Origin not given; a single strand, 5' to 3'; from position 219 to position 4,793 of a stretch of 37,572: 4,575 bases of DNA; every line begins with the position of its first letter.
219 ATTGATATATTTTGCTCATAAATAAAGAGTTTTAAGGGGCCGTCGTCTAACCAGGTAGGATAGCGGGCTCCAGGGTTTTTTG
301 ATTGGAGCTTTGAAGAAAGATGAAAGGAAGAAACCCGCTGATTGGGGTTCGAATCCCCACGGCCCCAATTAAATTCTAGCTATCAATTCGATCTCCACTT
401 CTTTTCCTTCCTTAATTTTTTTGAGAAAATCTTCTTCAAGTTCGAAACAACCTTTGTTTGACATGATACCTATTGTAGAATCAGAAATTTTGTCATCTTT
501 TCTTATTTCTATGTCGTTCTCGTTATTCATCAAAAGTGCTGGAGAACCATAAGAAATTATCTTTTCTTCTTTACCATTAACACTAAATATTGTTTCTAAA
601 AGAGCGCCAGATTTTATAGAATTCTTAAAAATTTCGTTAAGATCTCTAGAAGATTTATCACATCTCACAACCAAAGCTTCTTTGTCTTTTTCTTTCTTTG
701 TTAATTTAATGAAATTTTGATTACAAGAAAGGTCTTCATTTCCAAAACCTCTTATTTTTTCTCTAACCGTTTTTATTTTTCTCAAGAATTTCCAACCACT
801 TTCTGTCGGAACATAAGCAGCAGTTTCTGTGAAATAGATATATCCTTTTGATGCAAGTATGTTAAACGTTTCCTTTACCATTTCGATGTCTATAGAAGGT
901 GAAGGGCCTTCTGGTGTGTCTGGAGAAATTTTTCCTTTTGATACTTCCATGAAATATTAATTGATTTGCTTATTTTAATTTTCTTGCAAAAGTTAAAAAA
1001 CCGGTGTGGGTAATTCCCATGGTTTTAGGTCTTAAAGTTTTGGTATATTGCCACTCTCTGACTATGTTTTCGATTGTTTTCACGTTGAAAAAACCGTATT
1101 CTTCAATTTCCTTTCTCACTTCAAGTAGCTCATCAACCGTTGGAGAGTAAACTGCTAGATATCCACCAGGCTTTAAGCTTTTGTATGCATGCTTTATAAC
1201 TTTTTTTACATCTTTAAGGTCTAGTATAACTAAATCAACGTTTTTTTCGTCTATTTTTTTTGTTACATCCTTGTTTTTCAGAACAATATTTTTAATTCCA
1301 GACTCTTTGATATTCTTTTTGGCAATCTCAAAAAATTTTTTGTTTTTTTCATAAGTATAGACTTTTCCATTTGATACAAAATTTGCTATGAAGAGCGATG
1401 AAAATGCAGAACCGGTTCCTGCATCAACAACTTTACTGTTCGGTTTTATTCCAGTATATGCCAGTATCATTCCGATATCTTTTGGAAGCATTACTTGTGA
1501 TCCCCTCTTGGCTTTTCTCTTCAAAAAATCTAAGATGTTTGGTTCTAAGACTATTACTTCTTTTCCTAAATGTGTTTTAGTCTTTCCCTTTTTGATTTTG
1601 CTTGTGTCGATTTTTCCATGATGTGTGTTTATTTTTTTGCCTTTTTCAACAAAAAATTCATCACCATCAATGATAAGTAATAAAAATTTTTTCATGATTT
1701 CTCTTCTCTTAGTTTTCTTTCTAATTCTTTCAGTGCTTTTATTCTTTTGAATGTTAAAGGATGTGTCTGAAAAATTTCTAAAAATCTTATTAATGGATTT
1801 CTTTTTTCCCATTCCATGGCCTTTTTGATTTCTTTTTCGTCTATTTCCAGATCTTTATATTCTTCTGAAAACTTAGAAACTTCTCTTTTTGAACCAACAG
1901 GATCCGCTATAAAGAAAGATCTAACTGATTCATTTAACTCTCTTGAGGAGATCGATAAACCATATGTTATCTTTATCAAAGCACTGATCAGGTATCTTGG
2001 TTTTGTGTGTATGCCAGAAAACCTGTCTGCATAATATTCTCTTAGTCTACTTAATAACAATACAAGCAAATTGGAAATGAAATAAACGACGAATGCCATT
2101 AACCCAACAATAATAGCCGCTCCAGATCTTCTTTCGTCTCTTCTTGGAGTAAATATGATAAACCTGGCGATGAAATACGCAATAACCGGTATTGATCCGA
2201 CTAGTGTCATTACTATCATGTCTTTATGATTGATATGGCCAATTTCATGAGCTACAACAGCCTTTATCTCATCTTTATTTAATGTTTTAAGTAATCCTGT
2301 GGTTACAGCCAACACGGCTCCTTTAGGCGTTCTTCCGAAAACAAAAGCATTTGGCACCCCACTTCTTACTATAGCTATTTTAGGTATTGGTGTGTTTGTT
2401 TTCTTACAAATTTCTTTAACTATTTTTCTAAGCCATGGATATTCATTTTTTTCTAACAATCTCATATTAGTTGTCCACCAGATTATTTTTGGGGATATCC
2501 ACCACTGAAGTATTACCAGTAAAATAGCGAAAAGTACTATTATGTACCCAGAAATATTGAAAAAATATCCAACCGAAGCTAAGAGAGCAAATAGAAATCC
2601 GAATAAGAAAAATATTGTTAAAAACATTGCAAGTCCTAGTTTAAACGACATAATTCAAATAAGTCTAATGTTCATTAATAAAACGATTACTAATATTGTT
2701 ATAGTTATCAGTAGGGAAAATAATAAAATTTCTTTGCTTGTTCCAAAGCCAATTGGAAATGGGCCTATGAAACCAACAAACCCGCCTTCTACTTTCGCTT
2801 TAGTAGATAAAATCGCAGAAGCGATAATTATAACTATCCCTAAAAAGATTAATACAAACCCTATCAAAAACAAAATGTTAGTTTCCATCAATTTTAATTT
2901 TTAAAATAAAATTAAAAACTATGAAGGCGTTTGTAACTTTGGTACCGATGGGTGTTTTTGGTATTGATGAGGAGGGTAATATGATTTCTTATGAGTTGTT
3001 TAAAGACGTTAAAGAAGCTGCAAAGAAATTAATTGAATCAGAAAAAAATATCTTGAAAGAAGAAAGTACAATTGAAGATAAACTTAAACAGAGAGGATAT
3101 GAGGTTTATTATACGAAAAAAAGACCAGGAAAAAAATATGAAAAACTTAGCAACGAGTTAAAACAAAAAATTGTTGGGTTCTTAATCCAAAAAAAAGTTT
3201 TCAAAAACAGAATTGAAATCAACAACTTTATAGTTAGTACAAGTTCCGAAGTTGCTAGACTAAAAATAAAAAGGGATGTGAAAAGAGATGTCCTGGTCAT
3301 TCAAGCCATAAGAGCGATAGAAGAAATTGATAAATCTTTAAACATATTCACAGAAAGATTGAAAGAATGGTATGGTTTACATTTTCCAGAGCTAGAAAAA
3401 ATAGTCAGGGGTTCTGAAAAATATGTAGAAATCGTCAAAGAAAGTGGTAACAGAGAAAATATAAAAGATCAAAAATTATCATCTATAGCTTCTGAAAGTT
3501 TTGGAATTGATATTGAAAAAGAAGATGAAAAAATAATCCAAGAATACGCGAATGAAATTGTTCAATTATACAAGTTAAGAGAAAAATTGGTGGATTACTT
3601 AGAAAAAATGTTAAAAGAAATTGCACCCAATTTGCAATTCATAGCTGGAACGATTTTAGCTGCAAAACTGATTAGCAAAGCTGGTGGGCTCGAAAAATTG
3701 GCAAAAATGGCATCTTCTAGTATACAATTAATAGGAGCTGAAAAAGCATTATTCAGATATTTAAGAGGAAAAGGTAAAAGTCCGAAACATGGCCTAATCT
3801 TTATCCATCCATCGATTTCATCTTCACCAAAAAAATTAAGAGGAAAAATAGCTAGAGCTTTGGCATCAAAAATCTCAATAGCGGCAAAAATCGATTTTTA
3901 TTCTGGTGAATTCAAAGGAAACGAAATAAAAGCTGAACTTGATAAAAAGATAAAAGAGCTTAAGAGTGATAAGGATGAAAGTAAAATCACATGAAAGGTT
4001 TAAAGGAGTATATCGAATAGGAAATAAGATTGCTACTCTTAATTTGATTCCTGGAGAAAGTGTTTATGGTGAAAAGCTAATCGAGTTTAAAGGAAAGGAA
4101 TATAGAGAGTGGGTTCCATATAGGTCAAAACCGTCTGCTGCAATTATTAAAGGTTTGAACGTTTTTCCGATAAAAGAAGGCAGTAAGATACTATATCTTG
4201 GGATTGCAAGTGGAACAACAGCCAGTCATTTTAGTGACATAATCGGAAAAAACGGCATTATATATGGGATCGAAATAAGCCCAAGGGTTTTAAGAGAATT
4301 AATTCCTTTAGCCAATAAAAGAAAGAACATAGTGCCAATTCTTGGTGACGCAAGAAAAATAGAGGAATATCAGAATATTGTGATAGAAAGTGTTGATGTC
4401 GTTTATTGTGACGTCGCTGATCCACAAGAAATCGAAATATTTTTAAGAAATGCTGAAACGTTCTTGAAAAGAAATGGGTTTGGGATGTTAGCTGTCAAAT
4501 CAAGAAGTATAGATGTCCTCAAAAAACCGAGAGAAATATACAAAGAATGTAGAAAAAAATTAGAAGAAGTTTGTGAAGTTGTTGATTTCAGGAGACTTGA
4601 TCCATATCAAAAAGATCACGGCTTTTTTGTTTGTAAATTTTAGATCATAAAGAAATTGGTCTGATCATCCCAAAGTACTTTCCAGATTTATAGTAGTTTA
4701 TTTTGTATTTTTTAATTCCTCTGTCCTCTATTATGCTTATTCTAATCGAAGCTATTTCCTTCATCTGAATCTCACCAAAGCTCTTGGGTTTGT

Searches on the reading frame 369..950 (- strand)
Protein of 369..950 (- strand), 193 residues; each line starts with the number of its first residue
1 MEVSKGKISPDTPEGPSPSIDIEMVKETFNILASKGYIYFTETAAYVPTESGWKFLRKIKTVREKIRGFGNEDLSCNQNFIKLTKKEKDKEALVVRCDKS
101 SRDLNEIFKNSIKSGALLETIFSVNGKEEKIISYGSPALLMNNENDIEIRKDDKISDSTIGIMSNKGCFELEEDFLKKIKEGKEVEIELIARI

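Call 9: search_protein_families(library=pfam, max_evalue=0.01, proteins=[window:369-950:-])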
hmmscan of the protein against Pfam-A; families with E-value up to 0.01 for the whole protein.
window:369-950:- (193 aa): 2 families
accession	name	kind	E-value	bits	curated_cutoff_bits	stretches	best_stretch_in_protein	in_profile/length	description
PF04027.18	DUF371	-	6.6e-17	62.2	25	1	94-190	34-131/133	Domain of unknown function (DUF371)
PF14947.12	HTH_45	-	0.0058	17.1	25.5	0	21-65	32-75/77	Winged helix-turn-helix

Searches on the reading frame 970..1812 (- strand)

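Call 9: search_protein_families(library=pfam, max_evalue=0.01, proteins=[window:970-1812:-])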
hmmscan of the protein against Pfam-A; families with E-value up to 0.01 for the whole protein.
window:970-1812:- (280 aa): 15 families
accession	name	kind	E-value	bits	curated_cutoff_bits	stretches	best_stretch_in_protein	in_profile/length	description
PF08704.16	GCD14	-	3.9e-23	82.9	26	1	105-257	21-180/247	tRNA methyltransferase complex GCD14 subunit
PF13847.12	Methyltransf_31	-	9.8e-15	54.9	27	1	122-239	1-125/145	Methyltransferase domain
PF01135.25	PCMT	-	2.8e-08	34.2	20.3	1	108-221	57-171/210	Protein-L-isoaspartate(D-aspartate) O-methyltransferase (PCMT)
PF13649.12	Methyltransf_25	-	5.8e-08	33.7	27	1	128-217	1-97/97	Methyltransferase domain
PF05175.20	MTS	-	1.9e-07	31.3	23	1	124-221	31-138/170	Methyltransferase small domain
PF02475.24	TRM5-TYW2_MTfase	-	6.7e-07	29.8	28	1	122-234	34-147/164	TRM5/TYW2 methyltransferase domain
PF08241.18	Methyltransf_11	-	1.1e-06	29.6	21.2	1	129-220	1-94/95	Methyltransferase domain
PF01209.24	Ubie_methyltran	-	1.1e-06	28.7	20.1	1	118-239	41-169/233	ubiE/COQ5 methyltransferase family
PF06325.19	PrmA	-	1.5e-06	28.3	22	1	122-248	159-284/296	Ribosomal protein L11 methyltransferase (PrmA)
PF08242.18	Methyltransf_12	-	0.00031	21.8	30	1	131-219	5-98/98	Methyltransferase domain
PF02527.21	GidB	-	0.00032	20.5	27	1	123-236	46-163/184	rRNA small subunit methyltransferase G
PF12847.13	Methyltransf_18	-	0.00045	20.7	27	1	122-197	12-88/151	Methyltransferase domain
PF01596.23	Methyltransf_3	-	0.0014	18.4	22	1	104-189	23-111/204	O-methyltransferase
PF03848.20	TehB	-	0.0021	18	20.4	1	122-221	29-132/193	Tellurite resistance protein TehB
PF13489.12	Methyltransf_23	-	0.0033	17.6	27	0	197-241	92-134/164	Methyltransferase domain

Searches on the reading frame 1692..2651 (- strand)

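Call 9: search_protein_families(library=pfam, max_evalue=0.01, proteins=[window:1692-2651:-])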
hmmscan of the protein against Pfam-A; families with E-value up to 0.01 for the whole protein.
window:1692-2651:- (319 aa): 2 families
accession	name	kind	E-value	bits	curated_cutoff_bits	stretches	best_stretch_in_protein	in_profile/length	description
PF01435.24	Peptidase_M48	-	3.1e-37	128.7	20.3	1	71-310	4-185/186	Peptidase family M48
PF05569.17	Peptidase_M56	-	9.6e-07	28.7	31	1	34-160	99-224/296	BlaR1 peptidase M56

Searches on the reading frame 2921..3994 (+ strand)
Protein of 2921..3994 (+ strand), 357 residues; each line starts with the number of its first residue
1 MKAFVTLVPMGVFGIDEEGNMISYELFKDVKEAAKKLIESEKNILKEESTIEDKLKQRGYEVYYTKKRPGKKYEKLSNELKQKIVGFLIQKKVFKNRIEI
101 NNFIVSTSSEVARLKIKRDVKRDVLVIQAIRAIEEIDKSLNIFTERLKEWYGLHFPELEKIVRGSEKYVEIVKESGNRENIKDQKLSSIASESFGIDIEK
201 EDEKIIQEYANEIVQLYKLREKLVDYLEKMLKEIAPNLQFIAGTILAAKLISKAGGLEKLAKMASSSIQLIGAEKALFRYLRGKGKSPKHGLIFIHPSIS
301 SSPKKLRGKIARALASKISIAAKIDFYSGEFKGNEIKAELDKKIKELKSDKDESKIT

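Call 9: search_protein_families(library=pfam, max_evalue=0.01, proteins=[window:2921-3994:+])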
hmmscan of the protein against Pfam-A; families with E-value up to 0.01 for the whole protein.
window:2921-3994:+ (357 aa): 2 families
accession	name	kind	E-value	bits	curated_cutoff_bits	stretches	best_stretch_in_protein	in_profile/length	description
PF01798.23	Nop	-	3.5e-66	223.4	25.4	1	133-345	2-227/228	snoRNA binding domain, fibrillarin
PF21572.2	Nop5_56-rel_N_Arc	-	0.0015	19.4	27.8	0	34-116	53-127/128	Archaeal Nop5/56-rel, N-terminal domain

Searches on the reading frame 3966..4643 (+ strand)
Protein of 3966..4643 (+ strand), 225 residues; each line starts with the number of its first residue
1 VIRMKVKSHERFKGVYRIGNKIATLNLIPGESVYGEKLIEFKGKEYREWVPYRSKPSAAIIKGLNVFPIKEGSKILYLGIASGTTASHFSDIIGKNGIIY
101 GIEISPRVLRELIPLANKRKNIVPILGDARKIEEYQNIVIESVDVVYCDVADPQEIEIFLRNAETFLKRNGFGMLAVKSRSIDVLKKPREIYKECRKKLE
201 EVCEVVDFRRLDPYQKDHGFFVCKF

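Call 9: search_protein_families(library=pfam, max_evalue=0.01, proteins=[window:3966-4643:+])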
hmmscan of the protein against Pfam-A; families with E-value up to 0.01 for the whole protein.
window:3966-4643:+ (225 aa): 5 families
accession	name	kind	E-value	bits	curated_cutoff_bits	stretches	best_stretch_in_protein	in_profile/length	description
PF01269.23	Fibrillarin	-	1.2e-84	283.4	27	1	6-224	1-224/227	Fibrillarin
PF13847.12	Methyltransf_31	-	4.6e-05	23.6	27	1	69-198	1-129/145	Methyltransferase domain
PF01135.25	PCMT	-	0.0041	17.4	20.3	1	65-111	67-113/210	Protein-L-isoaspartate(D-aspartate) O-methyltransferase (PCMT)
PF01728.25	FtsJ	-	0.0067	16.8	24.1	1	60-152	9-101/181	FtsJ-like methyltransferase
PF08241.18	Methyltransf_11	-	0.0069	17.4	21.2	0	78-172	3-92/95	Methyltransferase domain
